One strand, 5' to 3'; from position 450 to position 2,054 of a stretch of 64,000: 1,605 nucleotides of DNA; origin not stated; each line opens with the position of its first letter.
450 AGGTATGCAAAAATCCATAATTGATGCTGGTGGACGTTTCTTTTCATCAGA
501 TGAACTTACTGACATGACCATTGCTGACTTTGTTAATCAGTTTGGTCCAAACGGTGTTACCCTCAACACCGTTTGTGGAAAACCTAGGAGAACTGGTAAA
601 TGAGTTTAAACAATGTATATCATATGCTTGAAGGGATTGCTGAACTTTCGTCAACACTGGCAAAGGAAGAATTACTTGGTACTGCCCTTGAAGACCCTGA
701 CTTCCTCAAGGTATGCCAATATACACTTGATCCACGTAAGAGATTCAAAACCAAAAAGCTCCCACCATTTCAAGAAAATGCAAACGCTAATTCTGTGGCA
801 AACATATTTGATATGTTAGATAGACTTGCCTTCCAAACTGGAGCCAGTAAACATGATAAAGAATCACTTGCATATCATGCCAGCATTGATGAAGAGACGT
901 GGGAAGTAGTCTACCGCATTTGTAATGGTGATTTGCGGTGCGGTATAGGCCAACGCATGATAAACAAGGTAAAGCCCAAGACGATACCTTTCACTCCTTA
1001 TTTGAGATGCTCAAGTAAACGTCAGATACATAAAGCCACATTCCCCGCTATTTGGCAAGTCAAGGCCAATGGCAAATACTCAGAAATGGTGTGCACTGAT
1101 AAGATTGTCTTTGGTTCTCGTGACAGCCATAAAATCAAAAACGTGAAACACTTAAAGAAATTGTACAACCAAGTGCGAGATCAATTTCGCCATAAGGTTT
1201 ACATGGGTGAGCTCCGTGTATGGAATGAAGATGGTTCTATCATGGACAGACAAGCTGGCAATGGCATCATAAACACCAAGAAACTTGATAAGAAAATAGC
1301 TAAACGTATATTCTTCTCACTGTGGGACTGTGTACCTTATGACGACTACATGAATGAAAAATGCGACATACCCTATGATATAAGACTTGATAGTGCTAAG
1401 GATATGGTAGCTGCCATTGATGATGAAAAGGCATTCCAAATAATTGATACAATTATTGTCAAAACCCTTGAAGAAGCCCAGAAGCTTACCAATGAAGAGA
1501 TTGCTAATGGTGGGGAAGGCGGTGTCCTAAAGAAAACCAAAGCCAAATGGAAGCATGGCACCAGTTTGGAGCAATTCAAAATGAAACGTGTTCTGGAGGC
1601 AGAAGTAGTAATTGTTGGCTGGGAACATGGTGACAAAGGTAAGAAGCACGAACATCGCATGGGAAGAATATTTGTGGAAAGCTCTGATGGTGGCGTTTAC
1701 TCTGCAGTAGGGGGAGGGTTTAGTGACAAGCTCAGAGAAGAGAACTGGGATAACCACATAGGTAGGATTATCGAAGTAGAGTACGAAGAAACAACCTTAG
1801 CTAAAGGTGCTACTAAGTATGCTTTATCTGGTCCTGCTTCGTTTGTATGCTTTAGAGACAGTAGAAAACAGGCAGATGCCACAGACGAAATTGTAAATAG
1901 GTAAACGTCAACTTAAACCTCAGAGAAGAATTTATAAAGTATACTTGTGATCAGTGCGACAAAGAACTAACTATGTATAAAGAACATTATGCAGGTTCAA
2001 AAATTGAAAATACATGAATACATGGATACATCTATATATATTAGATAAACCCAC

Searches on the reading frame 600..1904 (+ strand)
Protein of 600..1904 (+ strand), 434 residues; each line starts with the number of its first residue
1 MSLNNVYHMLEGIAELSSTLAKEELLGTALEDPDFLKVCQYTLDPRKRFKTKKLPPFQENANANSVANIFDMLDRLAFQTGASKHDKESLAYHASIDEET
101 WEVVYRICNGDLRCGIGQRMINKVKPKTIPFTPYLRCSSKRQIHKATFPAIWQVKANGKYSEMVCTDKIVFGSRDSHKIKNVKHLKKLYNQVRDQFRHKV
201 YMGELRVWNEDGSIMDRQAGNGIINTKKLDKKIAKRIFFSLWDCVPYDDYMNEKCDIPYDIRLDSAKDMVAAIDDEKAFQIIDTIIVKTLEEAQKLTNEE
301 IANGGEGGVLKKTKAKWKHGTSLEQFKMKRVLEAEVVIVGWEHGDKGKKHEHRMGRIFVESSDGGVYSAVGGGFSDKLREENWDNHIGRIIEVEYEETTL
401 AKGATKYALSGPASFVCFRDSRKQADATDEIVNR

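Call 64: search_protein_families(library=phrogs, proteins=[window:600-1904:+], max_evalue=0.00001)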
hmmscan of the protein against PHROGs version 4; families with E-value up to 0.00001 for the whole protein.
window:600-1904:+ (434 aa): 2 families
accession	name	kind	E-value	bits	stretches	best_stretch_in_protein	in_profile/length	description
phrog_114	-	DNA, RNA and nucleotide metabolism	4.4e-83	280.9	1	2-432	87-511/634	ATP-dependent DNA ligase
phrog_12420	-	DNA, RNA and nucleotide metabolism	1.5e-06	29.3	1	4-128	5-131/133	ATP-dependent DNA ligase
